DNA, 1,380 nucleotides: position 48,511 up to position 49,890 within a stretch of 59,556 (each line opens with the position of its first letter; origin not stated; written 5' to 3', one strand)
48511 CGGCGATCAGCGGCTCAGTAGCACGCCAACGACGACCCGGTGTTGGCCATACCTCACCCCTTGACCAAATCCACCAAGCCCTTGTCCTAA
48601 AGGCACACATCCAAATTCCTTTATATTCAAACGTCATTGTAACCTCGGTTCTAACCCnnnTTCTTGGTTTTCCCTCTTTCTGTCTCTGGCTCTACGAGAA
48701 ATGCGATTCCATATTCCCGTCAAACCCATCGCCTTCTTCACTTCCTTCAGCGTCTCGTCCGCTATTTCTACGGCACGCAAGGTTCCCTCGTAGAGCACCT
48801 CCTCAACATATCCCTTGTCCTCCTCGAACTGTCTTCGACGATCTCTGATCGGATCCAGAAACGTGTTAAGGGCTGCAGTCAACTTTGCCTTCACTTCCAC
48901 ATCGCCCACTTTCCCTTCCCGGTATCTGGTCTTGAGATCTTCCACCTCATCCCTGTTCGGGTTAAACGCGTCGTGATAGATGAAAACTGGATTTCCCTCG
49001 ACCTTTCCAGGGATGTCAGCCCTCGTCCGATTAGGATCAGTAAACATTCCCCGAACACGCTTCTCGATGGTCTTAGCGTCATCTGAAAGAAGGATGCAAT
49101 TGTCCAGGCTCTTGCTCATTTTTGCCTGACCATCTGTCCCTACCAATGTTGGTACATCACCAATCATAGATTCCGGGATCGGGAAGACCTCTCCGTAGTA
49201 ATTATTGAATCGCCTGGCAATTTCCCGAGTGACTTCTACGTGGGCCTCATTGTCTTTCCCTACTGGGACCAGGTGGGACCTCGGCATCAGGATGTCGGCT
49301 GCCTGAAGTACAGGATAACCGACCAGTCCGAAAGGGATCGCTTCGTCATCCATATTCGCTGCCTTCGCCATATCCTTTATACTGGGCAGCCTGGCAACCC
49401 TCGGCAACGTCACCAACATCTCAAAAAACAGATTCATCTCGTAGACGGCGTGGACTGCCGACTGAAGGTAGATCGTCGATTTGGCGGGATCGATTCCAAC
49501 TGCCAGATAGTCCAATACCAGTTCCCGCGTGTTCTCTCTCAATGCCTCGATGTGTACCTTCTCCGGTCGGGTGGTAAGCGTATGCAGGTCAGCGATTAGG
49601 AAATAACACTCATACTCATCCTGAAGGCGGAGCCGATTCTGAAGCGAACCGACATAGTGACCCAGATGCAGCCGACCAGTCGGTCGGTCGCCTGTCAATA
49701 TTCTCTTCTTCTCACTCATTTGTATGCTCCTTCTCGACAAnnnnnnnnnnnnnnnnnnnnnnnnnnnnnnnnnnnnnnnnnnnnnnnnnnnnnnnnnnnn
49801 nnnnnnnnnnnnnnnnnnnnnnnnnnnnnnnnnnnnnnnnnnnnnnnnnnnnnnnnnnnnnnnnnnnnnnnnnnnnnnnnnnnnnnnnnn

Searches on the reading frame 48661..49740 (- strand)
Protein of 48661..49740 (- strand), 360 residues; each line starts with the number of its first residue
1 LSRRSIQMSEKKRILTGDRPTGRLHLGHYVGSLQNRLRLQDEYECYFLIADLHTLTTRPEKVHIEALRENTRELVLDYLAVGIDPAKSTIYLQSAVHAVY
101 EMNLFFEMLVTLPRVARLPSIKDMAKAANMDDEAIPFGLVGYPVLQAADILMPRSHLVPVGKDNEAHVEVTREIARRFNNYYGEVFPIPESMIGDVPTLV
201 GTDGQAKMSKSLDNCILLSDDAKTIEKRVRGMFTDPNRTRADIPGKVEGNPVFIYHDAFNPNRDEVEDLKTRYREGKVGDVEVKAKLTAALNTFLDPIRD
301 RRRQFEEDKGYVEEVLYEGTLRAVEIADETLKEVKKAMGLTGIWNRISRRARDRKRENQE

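Call 4: search_protein_families(library=pfam, proteins=[window:48661-49740:-], max_evalue=0.01)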
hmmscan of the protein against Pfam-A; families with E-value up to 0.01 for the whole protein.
window:48661-49740:- (360 aa): 1 family
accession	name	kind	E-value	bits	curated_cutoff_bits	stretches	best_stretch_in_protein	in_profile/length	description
PF00579.31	tRNA-synt_1b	-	1e-78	265.1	21.1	1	10-295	4-291/292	tRNA synthetases class I (W and Y)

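Call 38: find_homologous_proteins(query=window:48661-49719:-, max_evalue=1e-60)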
Query window:48661-49719:- (353 aa): 8000 proteins with E <= 1e-60 among 8000 candidates; the best 120 are listed.
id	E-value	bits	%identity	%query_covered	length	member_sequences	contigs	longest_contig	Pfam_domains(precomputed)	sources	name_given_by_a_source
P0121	6.4e-232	787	100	100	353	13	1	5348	PF00579.32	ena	-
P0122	3.0e-229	778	99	99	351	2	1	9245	PF00579.32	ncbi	-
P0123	4.4e-229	777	99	99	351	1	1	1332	PF00579.32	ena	-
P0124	2.0e-227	772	99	99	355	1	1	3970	PF00579.32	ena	-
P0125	8.7e-213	724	90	99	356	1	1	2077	PF00579.32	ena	-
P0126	4.0e-200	682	84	98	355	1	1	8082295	PF00579.32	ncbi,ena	-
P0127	6.1e-200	681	84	98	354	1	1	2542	PF00579.32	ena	-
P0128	7.7e-200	681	85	98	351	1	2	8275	PF00579.32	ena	-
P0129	8.1e-200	681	85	98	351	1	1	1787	PF00579.32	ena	-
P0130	2.2e-199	680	84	98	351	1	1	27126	PF00579.32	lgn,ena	-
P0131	3.8e-199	679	83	100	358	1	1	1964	PF00579.32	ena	-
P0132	9.2e-199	678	84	98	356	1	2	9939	PF00579.32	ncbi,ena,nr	ncbi:MAG: tryptophan--tRNA ligase [bacterium]|nr:tryptophan--tRNA ligase [bacterium]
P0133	1.7e-198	677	84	98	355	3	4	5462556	PF00579.32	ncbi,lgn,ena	-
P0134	2.7e-198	676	84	98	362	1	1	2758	PF00579.32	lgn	-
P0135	3.6e-197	672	84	98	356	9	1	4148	PF00579.32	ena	-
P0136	6.6e-197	671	85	96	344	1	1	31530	PF00579.32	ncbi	-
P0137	8.8e-196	668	83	99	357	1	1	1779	PF00579.32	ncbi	-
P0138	9.9e-196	668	83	98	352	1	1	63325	PF00579.32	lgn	-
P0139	6.4e-195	665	81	99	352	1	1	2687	PF00579.32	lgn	-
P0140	1.0e-194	664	82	99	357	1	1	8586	PF00579.32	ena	-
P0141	1.2e-194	664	81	99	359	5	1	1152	PF00579.32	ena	-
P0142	2.7e-194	663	80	100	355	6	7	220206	PF00579.32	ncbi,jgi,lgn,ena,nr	ncbi:tryptophan--tRNA ligase [Candidatus Poribacteria bacterium]|jgi:tryptophanyl-tRNA synthetase|nr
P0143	5.6e-194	662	81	100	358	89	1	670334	PF00579.32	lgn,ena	-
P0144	1.0e-193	661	82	100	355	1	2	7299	PF00579.32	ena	-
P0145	1.9e-193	660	82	100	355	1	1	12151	PF00579.32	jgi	jgi:tryptophanyl-tRNA synthetase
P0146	2.4e-193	660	82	100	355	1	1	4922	PF00579.32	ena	-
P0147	3.2e-193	659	82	100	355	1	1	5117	PF00579.32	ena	-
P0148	5.2e-193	659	83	99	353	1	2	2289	PF00579.32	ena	-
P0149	1.3e-192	657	80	100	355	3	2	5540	PF00579.32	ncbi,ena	-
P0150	2.1e-192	657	82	100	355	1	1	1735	PF00579.32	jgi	jgi:tryptophanyl-tRNA synthetase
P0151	2.9e-192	656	81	98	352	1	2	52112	PF00579.32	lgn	-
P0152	3.2e-192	656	80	100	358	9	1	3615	PF00579.32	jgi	jgi:tryptophanyl-tRNA synthetase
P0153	8.5e-192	655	80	99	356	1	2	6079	PF00579.32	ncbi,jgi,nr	ncbi:tryptophan--tRNA ligase [Candidatus Poribacteria bacterium]|nr:tryptophan--tRNA ligase [Candida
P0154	1.2e-191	654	80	98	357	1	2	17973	PF00579.32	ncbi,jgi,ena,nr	ncbi:MAG: tryptophan--tRNA ligase [Candidatus Latescibacteria bacterium]|jgi:tryptophanyl-tRNA synth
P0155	2.0e-191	653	79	99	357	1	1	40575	PF00579.32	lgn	-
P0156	2.5e-191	653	80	98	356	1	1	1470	PF00579.32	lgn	-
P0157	3.1e-191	653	79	99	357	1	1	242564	PF00579.32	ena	-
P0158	3.6e-191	653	80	98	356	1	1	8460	PF00579.32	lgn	-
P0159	3.6e-191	653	80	98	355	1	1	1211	PF00579.32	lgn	-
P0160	4.3e-191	652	79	98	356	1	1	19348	PF00579.32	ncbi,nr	ncbi:MAG: tryptophan--tRNA ligase [Fimbriimonadia bacterium]|nr:tryptophan--tRNA ligase [Fimbriimona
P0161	5.4e-191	652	79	99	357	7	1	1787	PF00579.32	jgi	jgi:tryptophanyl-tRNA synthetase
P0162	6.7e-191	652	79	98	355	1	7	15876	PF00579.32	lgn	-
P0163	7.1e-191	652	79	98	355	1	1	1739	PF00579.32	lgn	-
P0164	8.2e-191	651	79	99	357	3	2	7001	PF00579.32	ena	-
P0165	8.7e-191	651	81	99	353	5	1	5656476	PF00579.32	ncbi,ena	-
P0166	1.7e-190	650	79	98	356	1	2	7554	PF00579.32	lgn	-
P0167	2.1e-190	650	79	99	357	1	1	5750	PF00579.32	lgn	-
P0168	2.1e-190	650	78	100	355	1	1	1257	PF00579.32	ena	-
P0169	2.4e-190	650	80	100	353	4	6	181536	PF00579.32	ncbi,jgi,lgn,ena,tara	tara:strand:+ start:621 stop:1682 length:1062 start_codon:yes stop_codon:yes gene_type:complete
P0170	2.8e-190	650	79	98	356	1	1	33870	PF00579.32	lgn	-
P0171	5.0e-190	649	79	99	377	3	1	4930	PF00579.32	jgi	jgi:tryptophanyl-tRNA synthetase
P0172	5.1e-190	649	79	99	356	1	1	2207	PF00579.32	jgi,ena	-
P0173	5.2e-190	649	80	99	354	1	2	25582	PF00579.32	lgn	-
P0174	1.1e-189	648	79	100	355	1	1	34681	PF00579.32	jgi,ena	jgi:tryptophanyl-tRNA synthetase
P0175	1.7e-189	647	79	99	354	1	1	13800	PF00579.32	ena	-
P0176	1.9e-189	647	80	98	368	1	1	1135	PF00579.32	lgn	-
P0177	3.8e-189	646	79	100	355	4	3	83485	PF00579.32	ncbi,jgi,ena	-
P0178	5.8e-189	645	80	100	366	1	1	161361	PF00579.32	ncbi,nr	ncbi:MAG: tryptophan--tRNA ligase [Candidatus Poribacteria bacterium]|nr:MAG: tryptophan--tRNA ligas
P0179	6.0e-189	645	78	99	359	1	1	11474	PF00579.32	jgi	-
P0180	8.9e-189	645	78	100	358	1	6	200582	PF00579.32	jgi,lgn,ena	jgi:tryptophanyl-tRNA synthetase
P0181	9.5e-189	645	80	98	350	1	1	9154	PF00579.32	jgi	jgi:tryptophanyl-tRNA synthetase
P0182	2.0e-188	644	79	99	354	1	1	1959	PF00579.32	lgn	-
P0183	2.1e-188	643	78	99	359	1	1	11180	PF00579.32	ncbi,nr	ncbi:MAG: tryptophan--tRNA ligase [bacterium]|nr:tryptophan--tRNA ligase [bacterium]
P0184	3.0e-188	643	79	98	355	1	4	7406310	PF00579.32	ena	-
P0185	4.2e-188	643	81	97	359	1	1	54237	PF00579.32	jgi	jgi:tryptophanyl-tRNA synthetase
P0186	4.3e-188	642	79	100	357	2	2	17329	PF00579.32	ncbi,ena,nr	ncbi:MAG: tryptophan--tRNA ligase [bacterium]|nr:tryptophan--tRNA ligase [bacterium]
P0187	1.1e-187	641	78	99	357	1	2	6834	PF00579.32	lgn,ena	-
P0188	1.4e-187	641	81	97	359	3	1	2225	PF00579.32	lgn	-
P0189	1.5e-187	641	80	98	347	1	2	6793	PF00579.32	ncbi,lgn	-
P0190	1.6e-187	641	79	99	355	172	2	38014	PF00579.32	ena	-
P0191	1.6e-187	641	79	98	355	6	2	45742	PF00579.32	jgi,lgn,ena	jgi:tryptophanyl-tRNA synthetase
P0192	1.7e-187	641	79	99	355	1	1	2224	PF00579.32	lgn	-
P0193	2.5e-187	640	78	99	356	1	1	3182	PF00579.32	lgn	-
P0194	4.0e-187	639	79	98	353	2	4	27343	PF00579.32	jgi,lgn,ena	-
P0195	4.9e-187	639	78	100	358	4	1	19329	PF00579.32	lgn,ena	-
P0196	5.1e-187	639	79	98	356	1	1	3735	PF00579.32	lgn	-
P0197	6.3e-187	639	79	98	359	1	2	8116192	PF00579.32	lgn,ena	-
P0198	6.5e-187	639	79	100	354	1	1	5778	PF00579.32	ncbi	-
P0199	9.0e-187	638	79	100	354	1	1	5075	PF00579.32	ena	-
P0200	9.0e-187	638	79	99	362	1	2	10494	PF00579.32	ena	-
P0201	9.1e-187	638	78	99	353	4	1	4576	PF00579.32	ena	-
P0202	9.8e-187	638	78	99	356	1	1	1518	PF00579.32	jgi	-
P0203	9.9e-187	638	78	98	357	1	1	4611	PF00579.32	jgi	jgi:tryptophanyl-tRNA synthetase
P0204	1.4e-186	638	80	97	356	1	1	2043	PF00579.32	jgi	jgi:tryptophanyl-tRNA synthetase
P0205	1.4e-186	637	78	98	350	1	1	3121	PF00579.32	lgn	-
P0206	2.1e-186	637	78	100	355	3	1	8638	PF00579.32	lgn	-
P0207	2.3e-186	637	78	100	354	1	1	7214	PF00579.32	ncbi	-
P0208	2.7e-186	637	78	98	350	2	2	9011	PF00579.32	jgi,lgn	jgi:tryptophanyl-tRNA synthetase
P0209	2.9e-186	636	79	99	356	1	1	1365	PF00579.32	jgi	jgi:tryptophanyl-tRNA synthetase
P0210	3.3e-186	636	78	99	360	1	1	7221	PF00579.32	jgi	jgi:tryptophanyl-tRNA synthetase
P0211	3.5e-186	636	79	99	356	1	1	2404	PF00579.32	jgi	jgi:tryptophanyl-tRNA synthetase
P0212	6.1e-186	635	78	100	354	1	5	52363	PF00579.32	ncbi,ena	-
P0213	6.5e-186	635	77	99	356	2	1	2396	PF00579.32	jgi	-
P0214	7.0e-186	635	79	98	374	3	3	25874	PF00579.32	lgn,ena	-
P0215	9.9e-186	635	78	99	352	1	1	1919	PF00579.32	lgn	-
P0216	1.4e-185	634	78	100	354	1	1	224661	PF00579.32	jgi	jgi:tryptophanyl-tRNA synthetase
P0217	1.4e-185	634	78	99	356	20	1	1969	PF00579.32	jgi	jgi:tryptophanyl-tRNA synthetase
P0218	1.4e-185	634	79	99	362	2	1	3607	PF00579.32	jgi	-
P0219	1.5e-185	634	77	99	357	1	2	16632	PF00579.32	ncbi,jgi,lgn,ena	-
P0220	1.5e-185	634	77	99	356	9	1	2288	PF00579.32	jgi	-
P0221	1.6e-185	634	78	99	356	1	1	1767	PF00579.32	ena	-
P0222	2.1e-185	634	77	98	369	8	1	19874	PF00579.32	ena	-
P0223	2.4e-185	633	78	99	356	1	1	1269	PF00579.32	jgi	jgi:tryptophanyl-tRNA synthetase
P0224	2.4e-185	633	77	98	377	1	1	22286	PF00579.32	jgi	jgi:tryptophanyl-tRNA synthetase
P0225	2.9e-185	633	78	98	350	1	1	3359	PF00579.32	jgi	-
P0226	3.5e-185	633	78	100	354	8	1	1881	PF00579.32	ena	-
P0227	4.7e-185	633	80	97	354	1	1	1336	PF00579.32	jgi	jgi:tryptophanyl-tRNA synthetase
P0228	5.7e-185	632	78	100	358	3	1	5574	PF00579.32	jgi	jgi:tryptophanyl-tRNA synthetase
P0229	6.9e-185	632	77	100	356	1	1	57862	PF00579.32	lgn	-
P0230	8.2e-185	632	81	95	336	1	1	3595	PF00579.32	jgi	jgi:tryptophanyl-tRNA synthetase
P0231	8.6e-185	632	78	99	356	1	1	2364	PF00579.32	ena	-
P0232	8.7e-185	632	78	99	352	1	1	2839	PF00579.32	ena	-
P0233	1.0e-184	631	78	100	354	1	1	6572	PF00579.32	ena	-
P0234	1.2e-184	631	77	99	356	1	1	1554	PF00579.32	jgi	jgi:tryptophanyl-tRNA synthetase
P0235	1.3e-184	631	78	97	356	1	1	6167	PF00579.32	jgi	jgi:tryptophanyl-tRNA synthetase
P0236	1.9e-184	630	80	97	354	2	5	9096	PF00579.32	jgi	jgi:tryptophanyl-tRNA synthetase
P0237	2.2e-184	630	78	99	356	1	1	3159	PF00579.32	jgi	jgi:tryptophanyl-tRNA synthetase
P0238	2.2e-184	630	78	97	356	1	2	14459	PF00579.32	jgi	jgi:tryptophanyl-tRNA synthetase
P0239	2.3e-184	630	79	97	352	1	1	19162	PF00579.32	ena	-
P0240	2.6e-184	630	79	99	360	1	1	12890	PF00579.32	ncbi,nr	ncbi:MAG: tryptophan--tRNA ligase [Chloroflexi bacterium]|nr:tryptophan--tRNA ligase [Chloroflexota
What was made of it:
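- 48658..49719 (-): Neighbouring full-length trpS (353 aa from ATG MSEKK; the mechanical ORF extends to a TTG at 49740). It has HIGH, KMSKS and QAADIL but no Cys4 motif. It is the presumed working TrpRS of this genome. It is 77-100% identical to many full-length TrpRS (call 38).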

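Call 50: find_encoding_contigs(protein=P0165, flank=6000, max_places=3)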
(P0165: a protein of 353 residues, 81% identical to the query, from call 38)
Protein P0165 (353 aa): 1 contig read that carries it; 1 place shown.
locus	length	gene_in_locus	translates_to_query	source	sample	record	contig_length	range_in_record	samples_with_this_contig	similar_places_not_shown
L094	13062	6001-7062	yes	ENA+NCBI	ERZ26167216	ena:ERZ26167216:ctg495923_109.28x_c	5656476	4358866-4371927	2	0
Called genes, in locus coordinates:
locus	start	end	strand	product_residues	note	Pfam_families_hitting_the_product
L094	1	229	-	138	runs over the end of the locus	PF02300:Fumarate_red_C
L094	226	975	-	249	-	PF13085:Fer2_3, PF13187:Fer4_9 (faint), PF13183:Fer4_8, PF13237:Fer4_10, PF12838:Fer4_7, PF13534:Fer4_17 (weak)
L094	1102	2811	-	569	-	PF00890:FAD_binding_2, PF07992:Pyr_redox_2 (faint), PF02910:Succ_DH_flav_C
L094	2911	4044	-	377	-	PF00144:Beta-lactamase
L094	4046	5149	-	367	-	PF01168:Ala_racemase_N, PF02784:Orn_Arg_deC_N (weak), PF14031:D-ser_dehydrat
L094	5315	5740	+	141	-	PF04134:DCC1-like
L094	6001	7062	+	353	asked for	PF00579:tRNA-synt_1b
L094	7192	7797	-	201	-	PF00583:Acetyltransf_1, PF13508:Acetyltransf_7, PF08445:FR47 (weak)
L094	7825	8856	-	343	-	PF00535:Glycos_transf_2, PF10111:Glyco_tranf_2_2, PF13641:Glyco_tranf_2_3 (weak), PF22674:C2185-like_N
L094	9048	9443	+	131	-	PF00507:Oxidored_q4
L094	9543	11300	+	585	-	PF00329:Complex1_30kDa, PF00346:Complex1_49kDa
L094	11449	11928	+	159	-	PF01257:2Fe-2S_thioredx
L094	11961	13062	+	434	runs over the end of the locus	PF01512:Complex1_51K, PF10531:SLBB (weak), PF22461:SLBB_2, PF10589:NADH_4Fe-4S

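Call 51: find_encoding_contigs(protein=P0133, flank=6000, max_places=3)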
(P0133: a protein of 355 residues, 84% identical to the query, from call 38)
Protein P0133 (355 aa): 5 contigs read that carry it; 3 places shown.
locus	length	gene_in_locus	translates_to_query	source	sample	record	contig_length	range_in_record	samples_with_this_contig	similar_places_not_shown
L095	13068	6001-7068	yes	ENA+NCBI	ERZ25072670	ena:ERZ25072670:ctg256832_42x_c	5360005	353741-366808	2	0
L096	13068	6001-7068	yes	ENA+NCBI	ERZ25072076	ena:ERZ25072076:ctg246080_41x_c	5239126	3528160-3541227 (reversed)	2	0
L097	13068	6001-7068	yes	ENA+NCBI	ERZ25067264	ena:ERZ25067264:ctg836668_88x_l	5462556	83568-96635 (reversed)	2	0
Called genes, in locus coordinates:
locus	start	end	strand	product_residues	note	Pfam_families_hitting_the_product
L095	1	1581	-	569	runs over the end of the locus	PF00890:FAD_binding_2, PF02910:Succ_DH_flav_C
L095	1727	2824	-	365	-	PF01168:Ala_racemase_N, PF14031:D-ser_dehydrat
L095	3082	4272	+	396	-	PF01408:GFO_IDH_MocA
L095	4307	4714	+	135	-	PF04134:DCC1-like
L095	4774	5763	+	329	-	PF00490:ALAD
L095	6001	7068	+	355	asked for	PF00579:tRNA-synt_1b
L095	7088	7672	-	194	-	PF00583:Acetyltransf_1, PF13508:Acetyltransf_7 (weak)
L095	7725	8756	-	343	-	PF00535:Glycos_transf_2, PF10111:Glyco_tranf_2_2, PF13506:Glyco_transf_21, PF13641:Glyco_tranf_2_3, PF13632:Glyco_trans_2_3, PF22674:C2185-like_N (weak)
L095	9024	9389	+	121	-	PF00507:Oxidored_q4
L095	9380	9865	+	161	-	PF01058:Oxidored_q6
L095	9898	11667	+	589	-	PF00329:Complex1_30kDa, PF00346:Complex1_49kDa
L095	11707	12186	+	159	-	PF01257:2Fe-2S_thioredx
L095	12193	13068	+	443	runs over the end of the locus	PF01512:Complex1_51K, PF22461:SLBB_2, PF10589:NADH_4Fe-4S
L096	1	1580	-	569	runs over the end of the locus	PF00890:FAD_binding_2, PF02910:Succ_DH_flav_C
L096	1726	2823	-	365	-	PF01168:Ala_racemase_N, PF14031:D-ser_dehydrat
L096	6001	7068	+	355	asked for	PF00579:tRNA-synt_1b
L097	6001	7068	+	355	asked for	PF00579:tRNA-synt_1b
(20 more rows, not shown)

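Call 58: search_protein_families(library=ncbifam, proteins=[window:48661-49719:-], max_evalue=0.001)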
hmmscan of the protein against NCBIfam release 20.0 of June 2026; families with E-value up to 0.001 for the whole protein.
window:48661-49719:- (353 aa): 11 families
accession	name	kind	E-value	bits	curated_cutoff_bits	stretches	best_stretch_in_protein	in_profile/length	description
TIGR00233.1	trpS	equivalog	1.8e-95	320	176.75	1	4-333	2-328/328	tryptophan--tRNA ligase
NF008922.0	PRK12283.1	equivalog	2.9e-86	289.9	572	2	4-177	3-173/400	tryptophan--tRNA ligase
NF009207.0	PRK12556.1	equivalog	1.3e-62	211.6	479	1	3-333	2-331/332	tryptophan--tRNA ligase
NF008923.0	PRK12284.1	equivalog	9.8e-57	192.7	597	1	4-349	2-347/431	tryptophan--tRNA ligase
NF008927.0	PRK12285.1-4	equivalog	1.9e-28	99.6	478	1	4-315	73-376/385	tryptophan--tRNA ligase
NF008925.0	PRK12285.1-2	equivalog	5.3e-27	94.7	451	1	4-300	62-355/365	tryptophan--tRNA ligase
NF006330.0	PRK08560.1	equivalog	5e-22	78.4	220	1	3-246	31-261/342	tyrosine--tRNA ligase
NF008924.0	PRK12285.1-1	equivalog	5.9e-22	78.4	644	1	8-315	77-372/381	tryptophan--tRNA ligase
NF008926.0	PRK12285.1-3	equivalog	1.5e-15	57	320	1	4-174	65-231/429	tryptophan--tRNA ligase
NF008928.0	PRK12285.1-5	equivalog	1.5e-12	46.8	891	1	5-172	93-253/530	tryptophan--tRNA ligase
TIGR00234.1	tyrS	equivalog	2e-11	43.6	113.8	1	3-214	34-245/406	tyrosine--tRNA ligase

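Call 77: list_cluster_members(proteins=[P0143, P0190, P0135, P0152, P0161, P0142, P0191, P0184, P0197, P0217])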
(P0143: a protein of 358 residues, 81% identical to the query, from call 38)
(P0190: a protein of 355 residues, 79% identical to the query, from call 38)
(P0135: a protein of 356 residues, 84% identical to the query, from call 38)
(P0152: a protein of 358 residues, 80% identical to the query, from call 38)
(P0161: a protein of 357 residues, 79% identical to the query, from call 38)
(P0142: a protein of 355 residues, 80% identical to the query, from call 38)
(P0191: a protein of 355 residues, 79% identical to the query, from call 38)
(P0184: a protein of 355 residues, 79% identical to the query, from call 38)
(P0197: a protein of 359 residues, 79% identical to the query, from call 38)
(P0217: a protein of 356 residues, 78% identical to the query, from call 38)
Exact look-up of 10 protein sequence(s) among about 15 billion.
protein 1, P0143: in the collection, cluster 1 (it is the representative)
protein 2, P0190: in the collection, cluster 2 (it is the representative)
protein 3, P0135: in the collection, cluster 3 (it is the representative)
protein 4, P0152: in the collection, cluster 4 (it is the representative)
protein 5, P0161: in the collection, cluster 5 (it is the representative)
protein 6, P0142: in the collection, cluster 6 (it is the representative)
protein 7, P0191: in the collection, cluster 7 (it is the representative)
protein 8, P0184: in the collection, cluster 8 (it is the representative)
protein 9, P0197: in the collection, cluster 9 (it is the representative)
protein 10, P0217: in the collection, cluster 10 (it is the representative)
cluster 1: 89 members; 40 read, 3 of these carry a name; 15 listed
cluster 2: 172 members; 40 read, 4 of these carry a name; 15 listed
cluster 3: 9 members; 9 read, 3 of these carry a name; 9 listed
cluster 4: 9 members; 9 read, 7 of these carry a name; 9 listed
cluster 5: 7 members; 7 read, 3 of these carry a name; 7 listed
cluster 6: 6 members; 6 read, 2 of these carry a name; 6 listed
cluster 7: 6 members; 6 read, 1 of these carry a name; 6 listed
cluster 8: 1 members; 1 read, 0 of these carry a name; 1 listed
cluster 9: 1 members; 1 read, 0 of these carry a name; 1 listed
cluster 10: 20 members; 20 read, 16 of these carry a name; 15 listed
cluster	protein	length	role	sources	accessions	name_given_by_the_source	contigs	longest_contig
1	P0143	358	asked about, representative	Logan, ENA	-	-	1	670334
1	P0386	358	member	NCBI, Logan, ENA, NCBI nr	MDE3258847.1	MAG: tryptophan--tRNA ligase [Gemmatimonadota bacterium] | tryptophan--tRNA ligase [Gemmatimonadota bacterium]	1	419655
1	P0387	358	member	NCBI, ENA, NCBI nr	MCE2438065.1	MAG: tryptophan--tRNA ligase [Candidatus Latescibacteria bacterium] | tryptophan--tRNA ligase [Candidatus Latescibacterota bacterium]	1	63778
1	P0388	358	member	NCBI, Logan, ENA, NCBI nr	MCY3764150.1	MAG: tryptophan--tRNA ligase [Gemmatimonadetes bacterium] | tryptophan--tRNA ligase [Gemmatimonadota bacterium]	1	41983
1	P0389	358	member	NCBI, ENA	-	-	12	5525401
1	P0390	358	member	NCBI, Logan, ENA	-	-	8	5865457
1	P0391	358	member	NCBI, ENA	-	-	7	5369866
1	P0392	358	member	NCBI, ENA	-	-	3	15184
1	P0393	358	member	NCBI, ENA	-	-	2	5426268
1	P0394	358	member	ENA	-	-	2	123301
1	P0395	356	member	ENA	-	-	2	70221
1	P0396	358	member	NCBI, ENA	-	-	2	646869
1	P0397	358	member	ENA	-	-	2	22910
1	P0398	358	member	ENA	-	-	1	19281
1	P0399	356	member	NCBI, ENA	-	-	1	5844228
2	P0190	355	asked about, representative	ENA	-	-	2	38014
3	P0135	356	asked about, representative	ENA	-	-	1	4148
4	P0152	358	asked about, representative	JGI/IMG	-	tryptophanyl-tRNA synthetase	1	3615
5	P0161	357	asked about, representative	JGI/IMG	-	tryptophanyl-tRNA synthetase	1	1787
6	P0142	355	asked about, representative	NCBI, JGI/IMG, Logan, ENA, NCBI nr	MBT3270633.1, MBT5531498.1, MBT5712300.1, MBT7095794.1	tryptophan--tRNA ligase [Candidatus Poribacteria bacterium] | tryptophanyl-tRNA synthetase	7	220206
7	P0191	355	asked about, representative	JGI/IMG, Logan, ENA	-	tryptophanyl-tRNA synthetase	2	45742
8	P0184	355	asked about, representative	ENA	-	-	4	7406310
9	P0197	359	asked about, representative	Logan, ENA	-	-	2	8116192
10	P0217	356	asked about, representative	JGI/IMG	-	tryptophanyl-tRNA synthetase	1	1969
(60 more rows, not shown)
